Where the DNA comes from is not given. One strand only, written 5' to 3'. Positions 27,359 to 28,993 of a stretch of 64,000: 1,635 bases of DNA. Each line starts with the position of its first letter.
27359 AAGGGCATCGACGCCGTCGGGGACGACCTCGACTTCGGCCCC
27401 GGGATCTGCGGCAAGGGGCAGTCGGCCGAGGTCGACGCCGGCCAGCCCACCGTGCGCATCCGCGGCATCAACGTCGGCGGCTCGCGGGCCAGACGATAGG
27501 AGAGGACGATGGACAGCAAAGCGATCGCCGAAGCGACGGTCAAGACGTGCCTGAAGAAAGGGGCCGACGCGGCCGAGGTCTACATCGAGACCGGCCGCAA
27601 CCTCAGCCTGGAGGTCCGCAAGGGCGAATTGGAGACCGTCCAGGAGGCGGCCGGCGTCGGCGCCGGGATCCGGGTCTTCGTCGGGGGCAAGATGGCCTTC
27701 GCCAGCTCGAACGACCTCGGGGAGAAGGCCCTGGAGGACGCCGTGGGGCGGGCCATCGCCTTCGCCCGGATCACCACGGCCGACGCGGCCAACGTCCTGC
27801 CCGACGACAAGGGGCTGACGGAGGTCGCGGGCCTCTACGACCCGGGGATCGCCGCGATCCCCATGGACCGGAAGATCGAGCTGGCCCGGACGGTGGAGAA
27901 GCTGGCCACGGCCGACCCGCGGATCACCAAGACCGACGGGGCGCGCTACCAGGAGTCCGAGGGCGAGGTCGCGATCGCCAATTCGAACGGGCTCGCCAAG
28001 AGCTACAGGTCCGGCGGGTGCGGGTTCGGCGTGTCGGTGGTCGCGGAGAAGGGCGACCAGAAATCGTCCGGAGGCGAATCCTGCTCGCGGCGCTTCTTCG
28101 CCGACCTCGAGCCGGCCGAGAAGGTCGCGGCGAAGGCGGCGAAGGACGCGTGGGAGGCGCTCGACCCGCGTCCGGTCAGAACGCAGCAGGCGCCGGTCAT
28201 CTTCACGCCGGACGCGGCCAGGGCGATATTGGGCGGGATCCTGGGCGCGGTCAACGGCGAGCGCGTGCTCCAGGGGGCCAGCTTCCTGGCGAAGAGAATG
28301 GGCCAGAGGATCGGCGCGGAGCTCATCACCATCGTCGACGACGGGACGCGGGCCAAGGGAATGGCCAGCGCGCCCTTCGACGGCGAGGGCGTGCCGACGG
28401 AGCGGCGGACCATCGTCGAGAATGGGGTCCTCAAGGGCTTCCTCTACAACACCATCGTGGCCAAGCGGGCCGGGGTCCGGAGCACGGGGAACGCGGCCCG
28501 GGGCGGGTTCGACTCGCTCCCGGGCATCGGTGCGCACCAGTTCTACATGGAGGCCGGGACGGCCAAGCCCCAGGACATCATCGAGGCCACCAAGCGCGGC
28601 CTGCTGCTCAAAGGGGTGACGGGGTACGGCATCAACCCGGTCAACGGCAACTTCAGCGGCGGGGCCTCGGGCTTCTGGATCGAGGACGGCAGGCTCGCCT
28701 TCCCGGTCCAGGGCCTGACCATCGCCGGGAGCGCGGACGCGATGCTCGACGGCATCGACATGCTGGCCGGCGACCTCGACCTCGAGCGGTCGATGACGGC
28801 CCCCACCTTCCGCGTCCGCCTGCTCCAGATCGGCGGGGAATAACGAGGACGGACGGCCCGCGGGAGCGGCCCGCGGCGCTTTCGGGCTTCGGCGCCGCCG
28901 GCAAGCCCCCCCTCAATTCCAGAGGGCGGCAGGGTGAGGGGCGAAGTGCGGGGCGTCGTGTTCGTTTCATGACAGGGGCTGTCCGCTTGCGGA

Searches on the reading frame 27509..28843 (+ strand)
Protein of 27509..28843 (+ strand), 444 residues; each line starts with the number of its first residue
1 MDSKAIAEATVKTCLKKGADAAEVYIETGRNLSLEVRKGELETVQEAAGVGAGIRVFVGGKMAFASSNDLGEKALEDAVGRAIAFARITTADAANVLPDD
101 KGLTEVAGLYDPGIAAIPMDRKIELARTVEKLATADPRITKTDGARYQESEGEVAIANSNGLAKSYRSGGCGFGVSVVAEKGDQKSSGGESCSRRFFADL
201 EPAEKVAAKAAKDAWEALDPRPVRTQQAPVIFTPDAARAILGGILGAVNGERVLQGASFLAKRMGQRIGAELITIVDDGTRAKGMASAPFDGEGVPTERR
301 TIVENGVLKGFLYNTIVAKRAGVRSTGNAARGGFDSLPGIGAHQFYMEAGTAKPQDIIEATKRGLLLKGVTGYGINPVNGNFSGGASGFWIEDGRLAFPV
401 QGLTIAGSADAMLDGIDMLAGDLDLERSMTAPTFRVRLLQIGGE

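Call 24: find_encoding_contigs(protein=window:27509-28843:+, flank=10000, max_places=4)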
Protein window:27509-28843:+ (444 aa): 4 contigs read that carry it; 4 places shown.
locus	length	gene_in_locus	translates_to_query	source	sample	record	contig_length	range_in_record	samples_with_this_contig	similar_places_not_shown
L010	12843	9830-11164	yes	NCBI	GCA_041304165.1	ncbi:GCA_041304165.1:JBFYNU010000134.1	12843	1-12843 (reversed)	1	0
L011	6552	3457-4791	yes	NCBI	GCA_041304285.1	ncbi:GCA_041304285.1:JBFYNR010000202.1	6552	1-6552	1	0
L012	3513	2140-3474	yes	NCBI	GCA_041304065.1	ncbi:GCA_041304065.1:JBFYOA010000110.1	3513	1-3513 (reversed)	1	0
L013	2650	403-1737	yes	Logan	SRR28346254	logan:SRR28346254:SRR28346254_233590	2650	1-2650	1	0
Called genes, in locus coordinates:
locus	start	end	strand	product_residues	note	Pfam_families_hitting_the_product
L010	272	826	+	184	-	PF04011:LemA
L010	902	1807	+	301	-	PF01435:Peptidase_M48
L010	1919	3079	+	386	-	PF13784:Fic_N, PF02661:Fic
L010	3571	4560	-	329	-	PF00561:Abhydrolase_1, PF12146:Hydrolase_4, PF12697:Abhydrolase_6, PF03096:Ndr (faint), PF20408:Abhydrolase_11 (faint)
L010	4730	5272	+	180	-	PF07366:SnoaL, PF12680:SnoaL_2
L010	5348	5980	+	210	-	PF14196:ATC_hydrolase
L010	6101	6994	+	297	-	PF00561:Abhydrolase_1, PF12146:Hydrolase_4, PF12697:Abhydrolase_6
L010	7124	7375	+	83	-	-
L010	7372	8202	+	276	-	PF02353:CMAS, PF13489:Methyltransf_23 (weak), PF13649:Methyltransf_25, PF13847:Methyltransf_31 (weak), PF08241:Methyltransf_11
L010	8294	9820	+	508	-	PF01523:PmbA_TldD_1st, PF19290:PmbA_TldD_2nd, PF19289:PmbA_TldD_3rd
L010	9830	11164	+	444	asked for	PF01523:PmbA_TldD_1st, PF19290:PmbA_TldD_2nd, PF19289:PmbA_TldD_3rd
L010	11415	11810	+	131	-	-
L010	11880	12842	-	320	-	?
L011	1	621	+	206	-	?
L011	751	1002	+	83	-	-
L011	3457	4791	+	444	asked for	PF01523:PmbA_TldD_1st, PF19290:PmbA_TldD_2nd, PF19289:PmbA_TldD_3rd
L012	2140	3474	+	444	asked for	PF01523:PmbA_TldD_1st, PF19290:PmbA_TldD_2nd, PF19289:PmbA_TldD_3rd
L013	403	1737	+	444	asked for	PF01523:PmbA_TldD_1st, PF19290:PmbA_TldD_2nd, PF19289:PmbA_TldD_3rd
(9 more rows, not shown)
